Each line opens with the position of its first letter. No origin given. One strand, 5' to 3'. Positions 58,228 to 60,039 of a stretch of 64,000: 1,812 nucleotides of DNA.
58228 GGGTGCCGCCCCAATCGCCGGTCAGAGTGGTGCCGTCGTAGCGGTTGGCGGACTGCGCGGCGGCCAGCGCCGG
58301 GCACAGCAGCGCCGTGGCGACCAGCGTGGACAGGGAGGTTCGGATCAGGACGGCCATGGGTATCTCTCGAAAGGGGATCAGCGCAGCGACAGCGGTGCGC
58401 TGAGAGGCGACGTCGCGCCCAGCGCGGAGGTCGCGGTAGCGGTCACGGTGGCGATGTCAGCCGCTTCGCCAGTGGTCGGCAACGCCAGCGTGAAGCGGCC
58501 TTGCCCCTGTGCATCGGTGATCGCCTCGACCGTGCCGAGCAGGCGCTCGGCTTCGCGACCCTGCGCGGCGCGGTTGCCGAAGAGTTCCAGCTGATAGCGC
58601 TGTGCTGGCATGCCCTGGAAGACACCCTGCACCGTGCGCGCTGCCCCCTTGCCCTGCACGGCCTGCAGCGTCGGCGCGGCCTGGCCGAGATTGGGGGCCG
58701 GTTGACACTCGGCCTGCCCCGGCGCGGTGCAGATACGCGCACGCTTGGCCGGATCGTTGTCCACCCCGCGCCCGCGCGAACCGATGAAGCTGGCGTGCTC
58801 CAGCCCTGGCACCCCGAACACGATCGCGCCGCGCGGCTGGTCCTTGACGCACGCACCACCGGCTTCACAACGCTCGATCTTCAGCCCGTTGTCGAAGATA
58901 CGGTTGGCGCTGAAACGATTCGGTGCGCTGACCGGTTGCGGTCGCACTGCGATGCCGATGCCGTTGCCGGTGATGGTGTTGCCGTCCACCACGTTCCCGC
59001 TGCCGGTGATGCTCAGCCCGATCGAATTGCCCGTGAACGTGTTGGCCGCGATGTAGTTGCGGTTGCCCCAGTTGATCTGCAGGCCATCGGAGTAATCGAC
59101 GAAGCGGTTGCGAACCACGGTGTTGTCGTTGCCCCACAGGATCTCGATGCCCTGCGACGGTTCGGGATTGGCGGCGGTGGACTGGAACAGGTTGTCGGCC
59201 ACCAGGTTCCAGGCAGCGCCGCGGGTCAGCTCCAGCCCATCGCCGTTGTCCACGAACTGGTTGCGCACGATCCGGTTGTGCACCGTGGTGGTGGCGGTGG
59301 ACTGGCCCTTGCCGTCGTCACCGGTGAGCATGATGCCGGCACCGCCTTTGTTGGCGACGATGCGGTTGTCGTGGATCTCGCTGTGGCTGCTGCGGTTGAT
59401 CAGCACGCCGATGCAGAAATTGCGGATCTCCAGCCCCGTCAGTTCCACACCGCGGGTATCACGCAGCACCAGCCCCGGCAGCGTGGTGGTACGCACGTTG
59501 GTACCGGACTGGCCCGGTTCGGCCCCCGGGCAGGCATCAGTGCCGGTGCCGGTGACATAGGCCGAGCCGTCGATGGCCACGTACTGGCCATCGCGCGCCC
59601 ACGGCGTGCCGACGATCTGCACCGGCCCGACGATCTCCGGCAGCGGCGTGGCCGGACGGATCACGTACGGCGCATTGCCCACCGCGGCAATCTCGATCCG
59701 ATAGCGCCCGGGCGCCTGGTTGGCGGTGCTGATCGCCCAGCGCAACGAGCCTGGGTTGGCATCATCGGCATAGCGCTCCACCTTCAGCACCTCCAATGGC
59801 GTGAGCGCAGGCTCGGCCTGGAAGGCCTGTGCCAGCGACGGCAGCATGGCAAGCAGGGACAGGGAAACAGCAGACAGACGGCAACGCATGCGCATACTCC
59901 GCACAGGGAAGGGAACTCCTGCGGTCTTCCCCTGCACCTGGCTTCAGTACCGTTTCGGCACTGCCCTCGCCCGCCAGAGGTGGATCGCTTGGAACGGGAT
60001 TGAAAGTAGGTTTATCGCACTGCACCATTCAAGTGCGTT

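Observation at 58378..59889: Secreted parallel beta-helix protein as first gene of the PcaR-controlled qui/pca array, a candidate for a new periplasmic pathway component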

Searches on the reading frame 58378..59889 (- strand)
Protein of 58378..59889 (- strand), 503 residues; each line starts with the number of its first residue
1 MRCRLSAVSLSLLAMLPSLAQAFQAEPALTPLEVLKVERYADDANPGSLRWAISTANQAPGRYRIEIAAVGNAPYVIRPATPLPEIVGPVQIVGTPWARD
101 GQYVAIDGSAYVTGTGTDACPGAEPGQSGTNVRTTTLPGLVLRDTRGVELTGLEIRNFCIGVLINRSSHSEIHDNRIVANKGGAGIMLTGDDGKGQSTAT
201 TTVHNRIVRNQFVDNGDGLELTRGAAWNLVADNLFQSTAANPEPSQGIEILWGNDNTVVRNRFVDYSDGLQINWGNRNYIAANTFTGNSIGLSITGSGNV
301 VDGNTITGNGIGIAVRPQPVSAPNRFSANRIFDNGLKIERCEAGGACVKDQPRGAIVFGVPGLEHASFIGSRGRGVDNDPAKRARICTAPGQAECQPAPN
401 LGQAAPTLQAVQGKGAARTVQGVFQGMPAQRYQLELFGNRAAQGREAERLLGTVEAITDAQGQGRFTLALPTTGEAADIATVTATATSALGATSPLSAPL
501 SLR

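Call 3: search_protein_families(library=pfam, proteins=[window:58378-59889:-], max_evalue=0.01)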
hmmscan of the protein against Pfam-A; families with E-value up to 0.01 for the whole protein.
window:58378-59889:- (503 aa): 2 families
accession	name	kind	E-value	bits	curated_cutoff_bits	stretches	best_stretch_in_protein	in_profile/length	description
PF13229.12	Beta_helix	-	7.1e-17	61.9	25.9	2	205-342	10-139/158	Right handed beta helix region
PF05048.19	NosD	-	7.4e-16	58.7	23.6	2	229-334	72-172/212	Periplasmic copper-binding protein (NosD)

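Call 4: search_protein_families(library=ncbifam, proteins=[window:58378-59889:-], max_evalue=0.01)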
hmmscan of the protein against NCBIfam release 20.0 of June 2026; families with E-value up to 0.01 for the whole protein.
window:58378-59889:- (503 aa): 2 families
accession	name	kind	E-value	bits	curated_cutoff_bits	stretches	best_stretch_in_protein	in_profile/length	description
TIGR04247.1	NosD_copper_fam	subfamily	1.2e-12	47.1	300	2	247-338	195-289/377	nitrous oxide reductase family maturation protein NosD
TIGR03804.1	para_beta_helix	repeat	2.1e-05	24.1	19.45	0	276-310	8-43/44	parallel beta-helix repeat protein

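Call 9: find_homologous_proteins(query=window:58378-59889:-, max_evalue=0.00001)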
Query window:58378-59889:- (503 aa): 552 proteins with E <= 0.00001 among 8000 candidates; the best 120 are listed.
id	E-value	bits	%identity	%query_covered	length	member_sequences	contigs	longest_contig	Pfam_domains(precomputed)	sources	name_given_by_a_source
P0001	0.0e+0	1101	98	100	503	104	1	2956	PF13229.13,PF05048.20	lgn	-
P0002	8.2e-293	989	89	100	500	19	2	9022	PF13229.13,PF05048.20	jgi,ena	jgi:3-dehydroshikimate dehydratase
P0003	3.4e-291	984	88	100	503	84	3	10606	PF13229.13,PF05048.20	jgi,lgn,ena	-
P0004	9.4e-289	976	87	100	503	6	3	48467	PF13229.13,PF05048.20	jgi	jgi:3-dehydroshikimate dehydratase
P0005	1.5e-288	975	87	100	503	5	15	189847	PF13229.13,PF05048.20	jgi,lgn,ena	-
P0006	1.7e-288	975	85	100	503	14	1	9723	PF05048.20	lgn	-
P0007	4.4e-288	974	87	100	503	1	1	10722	PF13229.13,PF05048.20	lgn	-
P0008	2.2e-283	958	85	100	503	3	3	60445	PF13229.13,PF05048.20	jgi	jgi:3-dehydroshikimate dehydratase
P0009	3.3e-283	958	87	100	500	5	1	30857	PF13229.13,PF05048.20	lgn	-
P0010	1.9e-281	952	85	100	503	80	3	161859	PF13229.13,PF05048.20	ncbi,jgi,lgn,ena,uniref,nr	ncbi:right-handed parallel beta-helix repeat-containing protein [Stenotrophomonas sp.]|uniref:right-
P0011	2.5e-277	938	84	100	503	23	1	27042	PF05048.20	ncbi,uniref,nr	ncbi:3-dehydroshikimate dehydratase [Stenotrophomonas chelatiphaga]|uniref:3-dehydroshikimate dehydr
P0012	9.7e-277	936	84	100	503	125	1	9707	PF13229.13,PF05048.20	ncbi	-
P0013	2.6e-273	925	83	100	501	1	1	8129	PF05048.20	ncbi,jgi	-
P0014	5.8e-273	924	83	100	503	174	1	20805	PF13229.13,PF05048.20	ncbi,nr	ncbi:right-handed parallel beta-helix repeat-containing protein [Stenotrophomonas maltophilia]|nr:ri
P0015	5.9e-271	917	82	100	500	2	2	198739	PF13229.13,PF05048.20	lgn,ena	-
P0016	1.6e-270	916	81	100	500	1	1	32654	PF13229.13,PF05048.20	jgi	jgi:3-dehydroshikimate dehydratase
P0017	4.9e-270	914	82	100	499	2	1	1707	PF13229.13,PF05048.20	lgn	-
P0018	6.9e-270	914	82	100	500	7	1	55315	PF13229.13,PF05048.20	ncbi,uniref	ncbi:right-handed parallel beta-helix repeat-containing protein [Stenotrophomonas sp. SrG]|uniref:ri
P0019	8.2e-269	910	82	100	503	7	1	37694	PF13229.13,PF05048.20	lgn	-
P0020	6.9e-267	904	82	100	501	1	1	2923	PF13229.13,PF05048.20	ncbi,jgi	-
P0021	1.1e-257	874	80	97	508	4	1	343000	PF13229.13,PF05048.20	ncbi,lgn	ncbi:right-handed parallel beta-helix repeat-containing protein [Xanthomonas sp. 60]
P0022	1.5e-254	863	81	100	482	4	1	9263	PF13229.13,PF05048.20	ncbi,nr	nr:NosD domain-containing protein [Stenotrophomonas indicatrix]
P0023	1.6e-240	817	76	99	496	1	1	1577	PF13229.13,PF05048.20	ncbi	-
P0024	4.2e-240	816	76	100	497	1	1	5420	PF13229.13,PF05048.20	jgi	jgi:3-dehydroshikimate dehydratase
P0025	1.8e-239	813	75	100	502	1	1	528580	PF13229.13,PF05048.20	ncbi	-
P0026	2.0e-239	813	88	82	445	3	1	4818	PF13229.13,PF05048.20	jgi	-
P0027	1.3e-238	811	77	96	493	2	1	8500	PF05048.20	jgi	jgi:3-dehydroshikimate dehydratase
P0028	3.8e-238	809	74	100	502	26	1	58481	PF13229.13,PF05048.20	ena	-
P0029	4.3e-235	799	75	98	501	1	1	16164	PF13229.13,PF05048.20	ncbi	ncbi:MAG: right-handed parallel beta-helix repeat-containing protein [Pseudomonas sp.]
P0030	2.1e-227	774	73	95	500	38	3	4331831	PF13229.13,PF05048.20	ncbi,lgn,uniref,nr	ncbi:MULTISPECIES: NosD domain-containing protein [Pseudoxanthomonas]|uniref:3-dehydroshikimate dehy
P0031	1.5e-225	768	71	99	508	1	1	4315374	PF13229.13,PF05048.20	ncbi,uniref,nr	ncbi:NosD domain-containing protein [Pseudoxanthomonas sp.]|uniref:right-handed parallel beta-helix 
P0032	1.7e-223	761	71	98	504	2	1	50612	PF13229.13,PF05048.20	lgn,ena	-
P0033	1.4e-221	754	70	100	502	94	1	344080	PF13229.13,PF05048.20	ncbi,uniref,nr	ncbi:right-handed parallel beta-helix repeat-containing protein [Xanthomonas sp. LF06-19]|uniref:rig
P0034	1.7e-221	754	72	98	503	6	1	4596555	PF13229.13,PF05048.20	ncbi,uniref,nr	ncbi:NosD domain-containing protein [Pseudoxanthomonas sp. JBR18]|uniref:right-handed parallel beta-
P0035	2.3e-221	754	70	99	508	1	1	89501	PF13229.13,PF05048.20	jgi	jgi:3-dehydroshikimate dehydratase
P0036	2.0e-220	751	73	95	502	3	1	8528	PF13229.13,PF05048.20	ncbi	ncbi:MAG: right-handed parallel beta-helix repeat-containing protein [Pseudoxanthomonas sp.]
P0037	3.9e-220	750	68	99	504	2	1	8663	PF05048.20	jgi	jgi:3-dehydroshikimate dehydratase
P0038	1.1e-217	742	69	99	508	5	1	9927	PF05048.20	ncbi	-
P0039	2.4e-206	704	88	70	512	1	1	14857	PF13229.13,PF05048.20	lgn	-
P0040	3.7e-198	677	64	95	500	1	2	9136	PF13229.13,PF05048.20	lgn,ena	-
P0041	1.6e-194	665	65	93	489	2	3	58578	PF13229.13,PF05048.20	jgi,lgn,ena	-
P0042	2.8e-194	664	62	99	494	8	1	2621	PF13229.13,PF05048.20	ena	-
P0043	3.2e-194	664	65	93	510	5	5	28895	PF13229.13,PF05048.20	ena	-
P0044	1.4e-193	662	62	99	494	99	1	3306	PF13229.13,PF05048.20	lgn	-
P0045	9.0e-193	659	65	94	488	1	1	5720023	PF13229.13,PF05048.20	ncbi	ncbi:right-handed parallel beta-helix repeat-containing protein [Pseudomonas sp. X10]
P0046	4.2e-192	657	65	93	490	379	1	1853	PF13229.13,PF05048.20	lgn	-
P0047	9.7e-192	656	64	92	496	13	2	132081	PF13229.13,PF05048.20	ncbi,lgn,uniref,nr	ncbi:NosD domain-containing protein [Pseudomonas sp. JV241A]|uniref:right-handed parallel beta-helix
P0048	1.1e-191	656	63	99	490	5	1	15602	PF13229.13,PF05048.20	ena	-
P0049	3.0e-191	654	64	94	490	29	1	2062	PF13229.13,PF05048.20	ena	-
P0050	3.0e-191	654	63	100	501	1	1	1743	PF13229.13,PF05048.20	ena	-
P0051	1.4e-190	652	65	93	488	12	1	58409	PF13229.13,PF05048.20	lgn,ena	-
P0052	1.8e-190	652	64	94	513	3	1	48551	PF13229.13,PF05048.20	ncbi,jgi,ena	jgi:3-dehydroshikimate dehydratase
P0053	3.9e-190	651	63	92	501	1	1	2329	PF13229.13,PF05048.20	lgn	-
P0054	5.6e-190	650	63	95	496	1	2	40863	PF13229.13,PF05048.20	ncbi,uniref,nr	ncbi:right-handed parallel beta-helix repeat-containing protein [Pseudomonas fontis]|uniref:mannuron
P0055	5.6e-190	650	64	93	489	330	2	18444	PF13229.13,PF05048.20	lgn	-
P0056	5.7e-190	650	62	97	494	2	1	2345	PF13229.13,PF05048.20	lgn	-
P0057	8.8e-190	650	64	93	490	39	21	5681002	PF13229.13,PF05048.20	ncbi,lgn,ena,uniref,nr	ncbi:right-handed parallel beta-helix repeat-containing protein [Pseudomonas juntendi]|uniref:right-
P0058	9.1e-190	650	63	93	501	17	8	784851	PF13229.13,PF05048.20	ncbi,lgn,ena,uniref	ncbi:right-handed parallel beta-helix repeat-containing protein [Pseudomonas putida]|uniref:right-ha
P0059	7.2e-189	647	63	92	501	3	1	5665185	PF05048.20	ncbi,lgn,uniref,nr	ncbi:nitrous oxide reductase family maturation protein NosD [Pseudomonas sp. JUb96]|uniref:right-han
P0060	8.4e-189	646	63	93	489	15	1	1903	PF13229.13,PF05048.20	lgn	-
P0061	1.8e-188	645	63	93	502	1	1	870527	PF13229.13,PF05048.20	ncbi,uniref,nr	ncbi:3-dehydroshikimate dehydratase [Pseudomonas alkylphenolica]|uniref:3-dehydroshikimate dehydrata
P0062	2.0e-188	645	60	98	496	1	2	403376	PF13229.13,PF05048.20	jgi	jgi:3-dehydroshikimate dehydratase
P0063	9.5e-188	643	63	94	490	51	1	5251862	PF13229.13,PF05048.20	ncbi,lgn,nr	ncbi:right-handed parallel beta-helix repeat-containing protein [Pseudomonas wayambapalatensis]|nr:r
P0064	1.6e-187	642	64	94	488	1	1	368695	PF13229.13,PF05048.20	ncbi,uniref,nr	ncbi:3-dehydroshikimate dehydratase [Pseudomonas capeferrum]|uniref:right-handed parallel beta-helix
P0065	4.9e-187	641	63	93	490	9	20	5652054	PF13229.13,PF05048.20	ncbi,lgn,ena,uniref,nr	ncbi:3-dehydroshikimate dehydratase [Pseudomonas sp. SWI6]|uniref:mannuronan 5-epimerase n=1 Tax=Pse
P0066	8.3e-187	640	60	98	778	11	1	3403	PF13229.13,PF01487.23,PF05048.20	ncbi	-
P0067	9.6e-187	640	64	93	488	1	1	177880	PF13229.13,PF05048.20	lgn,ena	-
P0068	1.6e-186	639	64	93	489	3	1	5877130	PF13229.13,PF05048.20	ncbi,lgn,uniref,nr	ncbi:right-handed parallel beta-helix repeat-containing protein [Pseudomonas sp. PSKL.D1]|uniref:rig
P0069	1.9e-186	639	62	99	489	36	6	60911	PF13229.13,PF05048.20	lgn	-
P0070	8.3e-186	637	63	93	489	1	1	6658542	PF13229.13,PF05048.20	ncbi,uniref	ncbi:nitrous oxide reductase family maturation protein NosD [Pseudomonas xanthosomatis]|uniref:nitro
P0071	8.4e-186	636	63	93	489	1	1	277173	PF13229.13,PF05048.20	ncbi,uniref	ncbi:nitrous oxide reductase family maturation protein NosD [Pseudomonas sp. NPDC089406]|uniref:righ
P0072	1.2e-185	636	62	93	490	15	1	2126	PF13229.13,PF05048.20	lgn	-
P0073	1.6e-185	636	62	94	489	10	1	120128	PF13229.13,PF05048.20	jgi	-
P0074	2.5e-185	635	62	93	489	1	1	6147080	PF13229.13,PF05048.20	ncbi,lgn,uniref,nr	ncbi:right-handed parallel beta-helix repeat-containing protein [Pseudomonas fakonensis]|uniref:mann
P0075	3.6e-185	634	63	93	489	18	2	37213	PF13229.13,PF05048.20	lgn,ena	-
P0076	6.7e-185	634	60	99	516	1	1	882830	PF13229.13,PF05048.20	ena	-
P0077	1.1e-184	633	63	93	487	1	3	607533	PF13229.13,PF05048.20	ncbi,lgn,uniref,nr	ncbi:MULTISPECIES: right-handed parallel beta-helix repeat-containing protein [unclassified Pseudomo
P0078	1.2e-184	633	64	93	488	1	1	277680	PF13229.13,PF05048.20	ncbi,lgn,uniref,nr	ncbi:right-handed parallel beta-helix repeat-containing protein [Pseudomonas sp. UFMG81]|uniref:righ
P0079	2.0e-184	632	62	93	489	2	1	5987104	PF13229.13,PF05048.20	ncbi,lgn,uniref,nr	ncbi:right-handed parallel beta-helix repeat-containing protein [Pseudomonas xanthosomatis]|uniref:r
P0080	2.3e-184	632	63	93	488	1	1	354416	PF13229.13,PF05048.20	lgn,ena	-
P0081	9.1e-184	630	62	94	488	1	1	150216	PF13229.13,PF05048.20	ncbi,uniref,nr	ncbi:right-handed parallel beta-helix repeat-containing protein [Pseudomonas sp. S75]|uniref:NosD do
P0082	1.4e-183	629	61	94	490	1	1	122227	PF13229.13,PF05048.20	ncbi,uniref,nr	ncbi:3-dehydroshikimate dehydratase [Pseudomonas hunanensis]|uniref:3-dehydroshikimate dehydratase n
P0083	1.5e-183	629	64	92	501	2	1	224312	PF05048.20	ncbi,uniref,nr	ncbi:3-dehydroshikimate dehydratase [Solimonas sp. C16B3]|uniref:3-dehydroshikimate dehydratase n=2 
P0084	6.6e-183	627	62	93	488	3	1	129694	PF13229.13,PF05048.20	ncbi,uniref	ncbi:nitrous oxide reductase family maturation protein NosD [Pseudomonas sp. NPDC012596]|uniref:righ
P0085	1.5e-182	626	61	94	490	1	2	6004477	PF13229.13,PF05048.20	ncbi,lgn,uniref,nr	ncbi:NosD domain-containing protein [Pseudomonas sp. BP8]|uniref:right-handed parallel beta-helix re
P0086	2.7e-182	625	62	93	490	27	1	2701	PF13229.13,PF05048.20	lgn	-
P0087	5.8e-182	624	62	93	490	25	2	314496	PF13229.13,PF05048.20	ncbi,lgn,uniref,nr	ncbi:3-dehydroshikimate dehydratase [Pseudomonas reidholzensis]|uniref:mannuronan 5-epimerase n=1 Ta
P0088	7.7e-182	623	60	100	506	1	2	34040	PF13229.13,PF05048.20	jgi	jgi:3-dehydroshikimate dehydratase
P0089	3.1e-180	618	61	95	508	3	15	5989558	PF13229.13,PF05048.20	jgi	jgi:3-dehydroshikimate dehydratase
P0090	8.1e-180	617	61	93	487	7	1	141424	PF13229.13,PF05048.20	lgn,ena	-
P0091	6.1e-179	614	59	99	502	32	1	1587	PF05048.20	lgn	-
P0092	5.0e-178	611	59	99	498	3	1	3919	PF13229.13,PF05048.20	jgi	-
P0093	6.7e-178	610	59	100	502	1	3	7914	PF13229.13,PF05048.20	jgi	jgi:3-dehydroshikimate dehydratase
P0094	8.4e-178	610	61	92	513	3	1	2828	PF13229.13,PF05048.20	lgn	-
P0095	1.2e-177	610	60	97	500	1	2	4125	PF13229.13,PF05048.20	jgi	jgi:3-dehydroshikimate dehydratase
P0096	1.3e-177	610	60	98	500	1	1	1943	PF13229.13,PF05048.20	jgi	-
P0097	8.5e-177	607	61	93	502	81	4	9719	PF13229.13,PF05048.20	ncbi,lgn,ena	-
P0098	1.2e-176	606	58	99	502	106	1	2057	PF13229.13,PF05048.20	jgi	-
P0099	2.2e-176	605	61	95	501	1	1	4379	PF13229.13,PF05048.20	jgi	jgi:3-dehydroshikimate dehydratase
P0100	2.3e-176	605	59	99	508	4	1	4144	PF13229.13,PF05048.20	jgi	jgi:3-dehydroshikimate dehydratase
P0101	4.2e-176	605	58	99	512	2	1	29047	PF13229.13,PF05048.20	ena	-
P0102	4.4e-176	604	59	99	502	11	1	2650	PF13229.13,PF05048.20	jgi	jgi:3-dehydroshikimate dehydratase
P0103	6.8e-176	604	60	94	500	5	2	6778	PF13229.13,PF05048.20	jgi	jgi:3-dehydroshikimate dehydratase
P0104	9.4e-176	603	59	99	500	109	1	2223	PF13229.13,PF05048.20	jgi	-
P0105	1.8e-175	602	58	99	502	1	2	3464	PF13229.13,PF05048.20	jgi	jgi:3-dehydroshikimate dehydratase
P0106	2.4e-175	602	59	98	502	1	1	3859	PF13229.13,PF05048.20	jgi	jgi:3-dehydroshikimate dehydratase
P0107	3.2e-175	602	59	99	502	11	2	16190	PF13229.13,PF05048.20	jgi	jgi:3-dehydroshikimate dehydratase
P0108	4.5e-175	601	57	99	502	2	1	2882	PF13229.13,PF05048.20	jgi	-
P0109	4.9e-175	601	58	98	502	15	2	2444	PF13229.13,PF05048.20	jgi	-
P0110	4.9e-175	601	59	97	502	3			PF13229.13,PF05048.20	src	-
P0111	5.4e-175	601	58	98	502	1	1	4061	PF13229.13,PF05048.20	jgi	jgi:3-dehydroshikimate dehydratase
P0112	5.9e-175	601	59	98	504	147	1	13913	PF13229.13,PF05048.20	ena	-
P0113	8.5e-175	600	60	97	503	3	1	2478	PF13229.13,PF05048.20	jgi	jgi:3-dehydroshikimate dehydratase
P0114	1.1e-174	600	58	100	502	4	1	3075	PF13229.13,PF05048.20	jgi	jgi:3-dehydroshikimate dehydratase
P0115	1.2e-174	600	58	99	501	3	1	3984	PF13229.13,PF05048.20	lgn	-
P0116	1.5e-174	599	59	97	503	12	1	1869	PF13229.13,PF05048.20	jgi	jgi:3-dehydroshikimate dehydratase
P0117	1.8e-174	599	59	97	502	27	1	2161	PF13229.13,PF05048.20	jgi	jgi:3-dehydroshikimate dehydratase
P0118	2.8e-174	599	58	97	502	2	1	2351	PF13229.13,PF05048.20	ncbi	-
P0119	2.8e-174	598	58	97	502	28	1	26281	PF13229.13,PF05048.20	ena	-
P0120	3.5e-174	598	64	86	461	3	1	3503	PF13229.13,PF05048.20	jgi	jgi:3-dehydroshikimate dehydratase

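Call 10: search_solved_structures(query=window:58378-59889:-, max_evalue=1, show_alignments=2)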
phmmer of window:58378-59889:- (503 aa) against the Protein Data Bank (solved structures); distinct sequences matched with E-value up to 1: 4.
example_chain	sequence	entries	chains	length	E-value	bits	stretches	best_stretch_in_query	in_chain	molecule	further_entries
8wm1_A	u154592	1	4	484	1.4e-164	551.5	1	31-501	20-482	3-dehydroshikimate dehydratase (DHS dehydratase)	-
7dmk_A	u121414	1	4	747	0.0051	18.7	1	230-309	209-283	BcAlyPL6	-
7o0y_A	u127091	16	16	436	0.065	15.1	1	130-236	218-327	Probable ABC transporter binding protein NosD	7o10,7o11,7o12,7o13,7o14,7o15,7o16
6qps_A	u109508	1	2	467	0.58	11.9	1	229-307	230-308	Polysaccharide Lyase Family 6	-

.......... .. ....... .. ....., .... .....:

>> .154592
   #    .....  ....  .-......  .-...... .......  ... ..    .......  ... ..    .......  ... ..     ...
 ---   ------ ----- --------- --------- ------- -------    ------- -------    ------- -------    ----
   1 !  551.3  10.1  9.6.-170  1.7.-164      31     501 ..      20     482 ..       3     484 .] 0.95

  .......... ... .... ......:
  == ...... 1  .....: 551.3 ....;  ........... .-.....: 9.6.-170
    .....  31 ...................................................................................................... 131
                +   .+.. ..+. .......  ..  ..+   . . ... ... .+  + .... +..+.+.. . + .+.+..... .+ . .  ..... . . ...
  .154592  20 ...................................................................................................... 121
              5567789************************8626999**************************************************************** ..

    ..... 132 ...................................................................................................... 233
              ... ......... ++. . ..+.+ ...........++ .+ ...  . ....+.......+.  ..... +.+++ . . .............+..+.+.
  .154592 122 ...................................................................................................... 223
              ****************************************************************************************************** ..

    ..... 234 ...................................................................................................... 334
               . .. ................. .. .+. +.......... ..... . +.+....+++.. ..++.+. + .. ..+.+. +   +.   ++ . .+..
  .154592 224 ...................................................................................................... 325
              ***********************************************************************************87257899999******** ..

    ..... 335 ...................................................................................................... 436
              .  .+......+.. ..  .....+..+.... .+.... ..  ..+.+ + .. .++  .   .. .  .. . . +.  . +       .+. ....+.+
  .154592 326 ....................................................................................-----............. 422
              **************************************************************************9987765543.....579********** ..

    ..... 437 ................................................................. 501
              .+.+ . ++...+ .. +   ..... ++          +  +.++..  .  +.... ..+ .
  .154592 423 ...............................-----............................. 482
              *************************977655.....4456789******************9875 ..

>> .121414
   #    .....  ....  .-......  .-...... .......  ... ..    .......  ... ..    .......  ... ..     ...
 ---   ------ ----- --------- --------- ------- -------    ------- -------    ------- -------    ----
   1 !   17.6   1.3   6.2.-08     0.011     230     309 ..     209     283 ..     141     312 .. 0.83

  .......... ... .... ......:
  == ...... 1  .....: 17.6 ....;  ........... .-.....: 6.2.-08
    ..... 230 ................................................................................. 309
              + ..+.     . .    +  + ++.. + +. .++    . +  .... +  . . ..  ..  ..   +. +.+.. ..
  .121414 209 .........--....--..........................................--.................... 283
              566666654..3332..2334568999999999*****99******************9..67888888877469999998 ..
